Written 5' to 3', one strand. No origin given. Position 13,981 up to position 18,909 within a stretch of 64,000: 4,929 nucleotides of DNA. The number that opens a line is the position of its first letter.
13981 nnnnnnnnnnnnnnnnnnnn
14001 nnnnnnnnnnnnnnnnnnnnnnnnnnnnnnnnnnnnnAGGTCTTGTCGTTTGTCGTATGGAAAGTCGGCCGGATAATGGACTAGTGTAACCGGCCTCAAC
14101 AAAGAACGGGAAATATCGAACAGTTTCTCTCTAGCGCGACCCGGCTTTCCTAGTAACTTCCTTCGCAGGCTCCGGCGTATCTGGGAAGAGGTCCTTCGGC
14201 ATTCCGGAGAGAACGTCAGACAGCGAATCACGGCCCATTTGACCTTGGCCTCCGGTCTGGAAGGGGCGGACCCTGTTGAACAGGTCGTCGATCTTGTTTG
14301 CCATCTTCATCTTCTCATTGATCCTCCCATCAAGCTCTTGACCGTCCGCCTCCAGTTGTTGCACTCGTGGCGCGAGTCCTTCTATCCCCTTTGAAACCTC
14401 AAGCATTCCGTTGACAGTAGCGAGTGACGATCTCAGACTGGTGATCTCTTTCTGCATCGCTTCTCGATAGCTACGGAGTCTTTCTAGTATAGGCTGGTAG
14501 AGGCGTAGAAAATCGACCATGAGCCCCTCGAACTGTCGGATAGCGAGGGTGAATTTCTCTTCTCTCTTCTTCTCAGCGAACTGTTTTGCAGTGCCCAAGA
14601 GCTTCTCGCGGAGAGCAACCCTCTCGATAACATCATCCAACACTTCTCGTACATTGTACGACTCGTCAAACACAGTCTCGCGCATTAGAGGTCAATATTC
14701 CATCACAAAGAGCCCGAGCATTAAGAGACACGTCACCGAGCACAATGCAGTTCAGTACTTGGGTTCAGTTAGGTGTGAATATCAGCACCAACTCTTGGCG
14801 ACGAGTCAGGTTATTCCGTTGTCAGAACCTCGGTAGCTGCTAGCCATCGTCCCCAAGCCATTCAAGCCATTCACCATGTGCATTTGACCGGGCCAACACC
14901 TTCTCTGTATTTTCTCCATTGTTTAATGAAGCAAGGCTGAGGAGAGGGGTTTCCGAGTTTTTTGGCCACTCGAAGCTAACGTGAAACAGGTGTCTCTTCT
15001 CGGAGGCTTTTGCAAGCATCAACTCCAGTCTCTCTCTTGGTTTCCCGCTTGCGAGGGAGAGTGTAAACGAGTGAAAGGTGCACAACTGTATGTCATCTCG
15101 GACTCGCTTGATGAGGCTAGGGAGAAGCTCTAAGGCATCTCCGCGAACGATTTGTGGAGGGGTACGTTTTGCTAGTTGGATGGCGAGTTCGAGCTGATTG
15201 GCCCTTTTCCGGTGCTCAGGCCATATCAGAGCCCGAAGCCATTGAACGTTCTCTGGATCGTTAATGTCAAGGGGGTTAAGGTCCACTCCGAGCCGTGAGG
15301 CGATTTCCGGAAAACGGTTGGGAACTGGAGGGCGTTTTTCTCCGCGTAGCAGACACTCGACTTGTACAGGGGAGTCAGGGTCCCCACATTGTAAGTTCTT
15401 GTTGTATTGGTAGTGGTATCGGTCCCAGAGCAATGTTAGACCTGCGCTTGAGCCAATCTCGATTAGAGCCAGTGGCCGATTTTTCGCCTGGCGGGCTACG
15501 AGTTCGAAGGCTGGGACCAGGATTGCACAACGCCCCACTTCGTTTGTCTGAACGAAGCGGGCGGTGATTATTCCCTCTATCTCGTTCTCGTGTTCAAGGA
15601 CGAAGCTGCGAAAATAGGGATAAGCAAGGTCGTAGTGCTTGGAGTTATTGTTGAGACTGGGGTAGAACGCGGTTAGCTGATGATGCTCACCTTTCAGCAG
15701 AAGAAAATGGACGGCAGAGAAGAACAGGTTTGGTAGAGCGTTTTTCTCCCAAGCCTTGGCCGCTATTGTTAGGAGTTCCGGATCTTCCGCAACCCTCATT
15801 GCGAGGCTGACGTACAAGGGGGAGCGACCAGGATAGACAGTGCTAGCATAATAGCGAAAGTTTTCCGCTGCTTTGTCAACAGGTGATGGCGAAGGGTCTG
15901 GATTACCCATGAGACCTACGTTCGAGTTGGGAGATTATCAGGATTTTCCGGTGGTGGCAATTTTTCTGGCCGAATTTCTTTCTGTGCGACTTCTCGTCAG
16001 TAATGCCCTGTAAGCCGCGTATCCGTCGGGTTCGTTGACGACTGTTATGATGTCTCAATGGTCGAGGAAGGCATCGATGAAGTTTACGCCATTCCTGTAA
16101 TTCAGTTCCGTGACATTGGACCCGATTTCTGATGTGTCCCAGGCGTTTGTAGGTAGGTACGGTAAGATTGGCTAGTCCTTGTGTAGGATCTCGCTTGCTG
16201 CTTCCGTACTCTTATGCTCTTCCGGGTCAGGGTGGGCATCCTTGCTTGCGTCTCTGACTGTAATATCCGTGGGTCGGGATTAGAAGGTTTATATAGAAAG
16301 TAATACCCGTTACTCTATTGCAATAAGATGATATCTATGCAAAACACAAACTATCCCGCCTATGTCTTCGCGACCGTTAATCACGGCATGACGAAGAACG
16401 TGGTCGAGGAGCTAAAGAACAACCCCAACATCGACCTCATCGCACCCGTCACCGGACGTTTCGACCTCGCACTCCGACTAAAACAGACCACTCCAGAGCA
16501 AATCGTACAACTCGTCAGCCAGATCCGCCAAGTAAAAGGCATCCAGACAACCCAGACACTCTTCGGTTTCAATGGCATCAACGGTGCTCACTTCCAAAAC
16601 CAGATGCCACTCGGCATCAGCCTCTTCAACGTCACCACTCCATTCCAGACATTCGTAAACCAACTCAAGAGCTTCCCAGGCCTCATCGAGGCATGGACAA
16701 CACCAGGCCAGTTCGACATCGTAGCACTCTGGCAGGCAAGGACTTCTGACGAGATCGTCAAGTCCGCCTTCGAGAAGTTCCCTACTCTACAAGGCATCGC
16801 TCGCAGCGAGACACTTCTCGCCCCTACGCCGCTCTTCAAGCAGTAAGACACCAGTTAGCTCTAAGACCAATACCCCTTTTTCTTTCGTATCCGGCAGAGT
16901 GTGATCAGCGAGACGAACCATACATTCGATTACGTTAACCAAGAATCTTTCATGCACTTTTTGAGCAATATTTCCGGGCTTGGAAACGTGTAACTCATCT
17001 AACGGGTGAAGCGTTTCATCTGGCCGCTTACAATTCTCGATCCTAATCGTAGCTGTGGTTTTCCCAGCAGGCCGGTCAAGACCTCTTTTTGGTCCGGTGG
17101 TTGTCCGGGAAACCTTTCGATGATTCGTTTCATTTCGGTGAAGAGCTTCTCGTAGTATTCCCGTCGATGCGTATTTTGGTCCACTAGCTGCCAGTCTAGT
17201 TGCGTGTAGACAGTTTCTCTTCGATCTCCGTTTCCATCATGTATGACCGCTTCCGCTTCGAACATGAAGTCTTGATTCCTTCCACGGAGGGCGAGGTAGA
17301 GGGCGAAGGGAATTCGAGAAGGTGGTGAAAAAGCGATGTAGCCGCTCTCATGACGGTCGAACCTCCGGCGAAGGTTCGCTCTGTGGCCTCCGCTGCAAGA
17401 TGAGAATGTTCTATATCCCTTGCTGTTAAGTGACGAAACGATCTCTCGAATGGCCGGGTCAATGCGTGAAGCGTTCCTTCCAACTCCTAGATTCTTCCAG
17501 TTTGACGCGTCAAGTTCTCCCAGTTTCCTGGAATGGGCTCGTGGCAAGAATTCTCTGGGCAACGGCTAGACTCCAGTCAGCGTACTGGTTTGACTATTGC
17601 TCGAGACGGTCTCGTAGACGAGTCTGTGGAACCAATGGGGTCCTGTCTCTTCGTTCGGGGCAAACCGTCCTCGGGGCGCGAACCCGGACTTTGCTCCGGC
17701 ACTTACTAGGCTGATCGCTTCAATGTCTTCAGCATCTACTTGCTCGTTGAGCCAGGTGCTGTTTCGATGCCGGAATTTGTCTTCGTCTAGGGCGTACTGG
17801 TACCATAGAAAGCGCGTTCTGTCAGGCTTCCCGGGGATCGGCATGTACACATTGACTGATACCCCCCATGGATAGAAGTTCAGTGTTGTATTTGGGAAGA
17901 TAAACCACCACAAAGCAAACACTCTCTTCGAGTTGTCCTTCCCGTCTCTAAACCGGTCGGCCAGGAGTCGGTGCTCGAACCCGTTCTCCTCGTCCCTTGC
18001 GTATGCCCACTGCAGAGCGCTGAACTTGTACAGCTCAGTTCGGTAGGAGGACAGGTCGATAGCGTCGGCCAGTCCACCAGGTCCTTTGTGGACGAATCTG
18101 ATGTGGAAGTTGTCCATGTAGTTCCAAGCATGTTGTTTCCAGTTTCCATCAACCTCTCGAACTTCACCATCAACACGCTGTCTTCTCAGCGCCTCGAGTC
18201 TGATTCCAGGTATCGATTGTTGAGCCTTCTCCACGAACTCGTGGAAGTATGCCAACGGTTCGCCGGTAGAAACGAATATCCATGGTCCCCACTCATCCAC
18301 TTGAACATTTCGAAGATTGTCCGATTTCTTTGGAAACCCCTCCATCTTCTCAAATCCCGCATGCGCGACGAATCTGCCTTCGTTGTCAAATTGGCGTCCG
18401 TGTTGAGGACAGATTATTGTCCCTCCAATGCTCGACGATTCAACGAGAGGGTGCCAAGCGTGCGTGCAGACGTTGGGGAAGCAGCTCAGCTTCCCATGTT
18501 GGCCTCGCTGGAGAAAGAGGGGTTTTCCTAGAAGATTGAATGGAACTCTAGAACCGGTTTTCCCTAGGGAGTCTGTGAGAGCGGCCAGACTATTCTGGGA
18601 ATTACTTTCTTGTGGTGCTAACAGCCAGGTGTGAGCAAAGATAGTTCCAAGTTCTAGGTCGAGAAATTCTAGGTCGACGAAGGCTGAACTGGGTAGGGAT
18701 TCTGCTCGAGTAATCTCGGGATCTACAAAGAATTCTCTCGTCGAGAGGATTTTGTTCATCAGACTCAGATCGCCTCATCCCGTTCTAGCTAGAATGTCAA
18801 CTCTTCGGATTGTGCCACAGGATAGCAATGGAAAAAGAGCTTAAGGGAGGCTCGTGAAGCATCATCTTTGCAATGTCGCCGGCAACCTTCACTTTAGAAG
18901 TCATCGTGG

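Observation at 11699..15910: MORC-like GHKL ATPase island with coiled-coil, DUF2332 and DUF4386 partners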

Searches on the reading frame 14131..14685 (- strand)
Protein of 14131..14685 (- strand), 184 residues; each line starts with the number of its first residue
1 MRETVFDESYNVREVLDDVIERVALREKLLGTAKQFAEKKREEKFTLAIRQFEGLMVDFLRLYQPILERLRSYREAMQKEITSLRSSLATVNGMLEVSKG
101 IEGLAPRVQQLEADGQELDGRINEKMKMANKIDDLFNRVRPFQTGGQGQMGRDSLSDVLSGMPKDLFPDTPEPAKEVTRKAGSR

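Call 3: search_protein_families(library=pfam, proteins=[window:14131-14685:-], max_evalue=0.01)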
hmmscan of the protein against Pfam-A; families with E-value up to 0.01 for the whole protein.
window:14131-14685:- (184 aa): 1 family
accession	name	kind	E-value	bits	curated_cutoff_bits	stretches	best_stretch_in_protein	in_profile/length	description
PF15905.10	HMMR_N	-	0.00081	19.4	30.1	1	23-126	201-303/330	Hyaluronan mediated motility receptor N-terminal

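Call 4: search_protein_families(library=padloc, proteins=[window:14131-14685:-], max_evalue=0.01)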
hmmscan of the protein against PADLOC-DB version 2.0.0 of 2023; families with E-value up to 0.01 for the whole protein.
window:14131-14685:- (184 aa): 1 family
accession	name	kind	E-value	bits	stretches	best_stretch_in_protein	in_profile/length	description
PDLC03862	LmuB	-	0.0038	13.6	1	68-138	420-490/643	-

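Call 25: search_protein_families(library=ncbifam, proteins=[window:14131-14685:-], max_evalue=0.01)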
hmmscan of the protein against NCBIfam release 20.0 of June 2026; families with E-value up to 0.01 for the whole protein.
window:14131-14685:- (184 aa): 0 families

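Call 55: search_protein_families(library=pfam, proteins=[window:14131-14685:-], max_evalue=1)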
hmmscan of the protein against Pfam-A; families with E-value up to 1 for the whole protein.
window:14131-14685:- (184 aa): 5 families
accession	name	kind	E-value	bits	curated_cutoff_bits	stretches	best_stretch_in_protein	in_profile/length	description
PF15905.10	HMMR_N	-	0.00081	19.4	30.1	1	23-126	201-303/330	Hyaluronan mediated motility receptor N-terminal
PF05960.17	DUF885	-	0.048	13.7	32.4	1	25-144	196-325/532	Bacterial protein of unknown function (DUF885)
PF17078.10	SHE3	-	0.068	13.3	30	1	49-128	107-180/228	SWI5-dependent HO expression protein 3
PF02996.22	Prefoldin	-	0.12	12.8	23.2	1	64-110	2-48/120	Prefoldin subunit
PF09442.15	DUF2018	-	0.27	12.8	25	0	12-33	21-42/83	Domain of unknown function (DUF2018)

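Call 63: find_related_loci(query=window:14131-14685:-, collection=metagenome_contigs, flank=6000)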
Query window:14131-14685:- (184 aa) in metagenome_contigs; peptide patterns used: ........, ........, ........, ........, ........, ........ (x = any residue, [..] = any of these).
384 stretches matched a pattern; 105 encode a relative of the query (tblastn E <= 1e-3); the best 80 are kept; 80 distinct loci.
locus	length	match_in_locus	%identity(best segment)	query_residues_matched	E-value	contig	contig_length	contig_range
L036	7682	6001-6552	100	1-184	3e-121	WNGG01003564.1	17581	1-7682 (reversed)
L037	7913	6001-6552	100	1-184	3e-121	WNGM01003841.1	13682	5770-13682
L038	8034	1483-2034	100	1-184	4e-121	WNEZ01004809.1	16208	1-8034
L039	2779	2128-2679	100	1-184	7e-126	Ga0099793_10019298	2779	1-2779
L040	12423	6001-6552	100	1-184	4e-121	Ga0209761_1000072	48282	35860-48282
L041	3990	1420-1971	100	1-184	6e-123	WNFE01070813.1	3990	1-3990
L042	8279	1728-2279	100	1-184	1e-120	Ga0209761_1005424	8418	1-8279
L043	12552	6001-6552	100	1-184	1e-120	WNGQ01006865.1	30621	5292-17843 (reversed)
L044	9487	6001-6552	100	1-184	7e-121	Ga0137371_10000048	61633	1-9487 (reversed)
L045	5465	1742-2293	100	1-184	9e-121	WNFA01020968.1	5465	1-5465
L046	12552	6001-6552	100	1-184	7e-121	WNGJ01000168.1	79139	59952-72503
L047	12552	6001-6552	100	1-184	1e-120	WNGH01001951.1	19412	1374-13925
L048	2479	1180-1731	100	1-184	1e-126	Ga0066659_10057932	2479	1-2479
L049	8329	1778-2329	99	1-184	2e-120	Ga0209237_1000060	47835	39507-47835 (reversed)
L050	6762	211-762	99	1-184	3e-120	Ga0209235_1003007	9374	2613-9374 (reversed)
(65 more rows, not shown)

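Call 77: search_solved_structures(query=window:14131-14685:-, max_evalue=1)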
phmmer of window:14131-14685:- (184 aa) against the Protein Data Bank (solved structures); distinct sequences matched with E-value up to 1: 4.
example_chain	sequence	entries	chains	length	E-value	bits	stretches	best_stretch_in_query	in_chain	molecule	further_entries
1vtn_C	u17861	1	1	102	0.05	17.2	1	45-98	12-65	HNF-3/FORK HEAD DNA-RECOGNITION MOTIF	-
7ye1_E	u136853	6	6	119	0.58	13.7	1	12-50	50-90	DNA-directed RNA polymerase subunit omega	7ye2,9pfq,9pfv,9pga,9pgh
5x07_F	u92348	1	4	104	0.71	13.4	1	45-98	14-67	Hepatocyte nuclear factor 3-beta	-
7vox_A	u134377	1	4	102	0.88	13.1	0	45-98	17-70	Hepatocyte nuclear factor 3-alpha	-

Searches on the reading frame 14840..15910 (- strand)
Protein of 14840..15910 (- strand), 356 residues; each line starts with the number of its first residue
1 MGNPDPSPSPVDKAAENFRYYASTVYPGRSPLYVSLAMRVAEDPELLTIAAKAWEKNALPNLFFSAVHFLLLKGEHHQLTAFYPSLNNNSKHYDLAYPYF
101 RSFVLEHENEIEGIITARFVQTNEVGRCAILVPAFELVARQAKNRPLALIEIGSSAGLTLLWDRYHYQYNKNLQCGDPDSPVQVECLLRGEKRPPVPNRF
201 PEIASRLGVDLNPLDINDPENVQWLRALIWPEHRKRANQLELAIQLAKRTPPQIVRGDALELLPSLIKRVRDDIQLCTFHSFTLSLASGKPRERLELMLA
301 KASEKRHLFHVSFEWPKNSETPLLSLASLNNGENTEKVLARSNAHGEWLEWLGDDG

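Call 3: search_protein_families(library=pfam, proteins=[window:14840-15910:-], max_evalue=0.01)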
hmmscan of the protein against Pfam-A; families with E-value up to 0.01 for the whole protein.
window:14840-15910:- (356 aa): 1 family
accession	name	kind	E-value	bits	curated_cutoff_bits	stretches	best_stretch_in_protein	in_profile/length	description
PF10094.14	DUF2332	-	3.9e-106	355.7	25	1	16-351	2-334/334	Uncharacterized protein conserved in bacteria (DUF2332)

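Call 4: search_protein_families(library=padloc, proteins=[window:14840-15910:-], max_evalue=0.01)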
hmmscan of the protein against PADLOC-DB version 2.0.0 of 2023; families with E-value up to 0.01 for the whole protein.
window:14840-15910:- (356 aa): 0 families

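Call 25: search_protein_families(library=ncbifam, proteins=[window:14840-15910:-], max_evalue=0.01)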
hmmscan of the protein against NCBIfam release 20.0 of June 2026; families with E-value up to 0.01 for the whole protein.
window:14840-15910:- (356 aa): 0 families

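Call 76: search_solved_structures(query=window:14840-15910:-, max_evalue=1)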
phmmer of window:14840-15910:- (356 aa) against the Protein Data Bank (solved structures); distinct sequences matched with E-value up to 1: 2.
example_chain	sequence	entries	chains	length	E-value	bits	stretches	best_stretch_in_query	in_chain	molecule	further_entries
8z11_U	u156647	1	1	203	0.62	12.4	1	181-233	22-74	iFCPI-2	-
7zm7_d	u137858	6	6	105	0.78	12.1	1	254-320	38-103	Subunit NDUFB10 of NADH-ubiquinone oxidoreductase (Complex I)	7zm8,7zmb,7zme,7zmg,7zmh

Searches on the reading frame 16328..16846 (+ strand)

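Call 3: search_protein_families(library=pfam, proteins=[window:16328-16846:+], max_evalue=0.01)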
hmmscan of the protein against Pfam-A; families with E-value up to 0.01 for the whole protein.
window:16328-16846:+ (172 aa): 1 family
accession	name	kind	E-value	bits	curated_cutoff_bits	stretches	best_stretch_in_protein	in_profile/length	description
PF01037.27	AsnC_trans_reg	-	2.5e-14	53.4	25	2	16-79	4-69/73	Lrp/AsnC ligand binding domain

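Call 4: search_protein_families(library=padloc, proteins=[window:16328-16846:+], max_evalue=0.01)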
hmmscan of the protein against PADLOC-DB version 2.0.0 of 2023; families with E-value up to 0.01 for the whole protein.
window:16328-16846:+ (172 aa): 0 families

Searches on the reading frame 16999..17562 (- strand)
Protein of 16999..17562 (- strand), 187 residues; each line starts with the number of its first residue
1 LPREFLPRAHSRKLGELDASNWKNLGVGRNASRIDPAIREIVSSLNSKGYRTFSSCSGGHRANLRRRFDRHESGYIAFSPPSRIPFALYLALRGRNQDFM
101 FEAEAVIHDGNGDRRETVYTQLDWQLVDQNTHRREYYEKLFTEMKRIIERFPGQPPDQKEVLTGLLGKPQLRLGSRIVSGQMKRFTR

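Call 3: search_protein_families(library=pfam, proteins=[window:16999-17562:-], max_evalue=0.01)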
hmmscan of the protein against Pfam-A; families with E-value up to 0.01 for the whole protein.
window:16999-17562:- (187 aa): 1 family
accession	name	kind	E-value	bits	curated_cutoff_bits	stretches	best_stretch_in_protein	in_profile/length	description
PF02676.19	TYW3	-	0.0017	18.2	27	1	31-58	20-48/211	Methyltransferase TYW3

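Call 4: search_protein_families(library=padloc, proteins=[window:16999-17562:-], max_evalue=0.01)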
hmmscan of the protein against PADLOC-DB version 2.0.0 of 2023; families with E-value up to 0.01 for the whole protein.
window:16999-17562:- (187 aa): 0 families

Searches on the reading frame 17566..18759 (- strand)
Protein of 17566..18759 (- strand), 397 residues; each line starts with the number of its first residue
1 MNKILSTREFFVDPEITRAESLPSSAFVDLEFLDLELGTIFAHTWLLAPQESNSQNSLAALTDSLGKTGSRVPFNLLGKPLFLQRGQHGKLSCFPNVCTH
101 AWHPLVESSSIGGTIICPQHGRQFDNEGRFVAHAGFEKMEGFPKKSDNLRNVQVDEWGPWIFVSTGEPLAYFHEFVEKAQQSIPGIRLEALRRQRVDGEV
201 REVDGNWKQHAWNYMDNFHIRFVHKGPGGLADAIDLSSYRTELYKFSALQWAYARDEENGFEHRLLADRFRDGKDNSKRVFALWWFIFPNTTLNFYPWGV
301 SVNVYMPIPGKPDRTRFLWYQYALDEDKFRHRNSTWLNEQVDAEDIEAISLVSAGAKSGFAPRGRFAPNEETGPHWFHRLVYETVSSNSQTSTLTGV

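Call 3: search_protein_families(library=pfam, proteins=[window:17566-18759:-], max_evalue=0.01)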
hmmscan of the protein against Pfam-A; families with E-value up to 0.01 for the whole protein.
window:17566-18759:- (397 aa): 2 families
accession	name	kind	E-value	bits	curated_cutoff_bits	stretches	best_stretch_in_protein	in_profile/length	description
PF00848.25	Ring_hydroxyl_A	-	7.1e-21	75.5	24.9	1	198-385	9-206/208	Ring hydroxylating alpha subunit (catalytic domain)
PF00355.32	Rieske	-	3.6e-12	46.5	20.3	1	68-133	13-78/88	Rieske [2Fe-2S] domain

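Call 89: search_protein_families(library=padloc, proteins=[window:17566-18759:-], max_evalue=0.001)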
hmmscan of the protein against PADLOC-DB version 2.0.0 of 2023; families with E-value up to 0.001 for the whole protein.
window:17566-18759:- (397 aa): 0 families
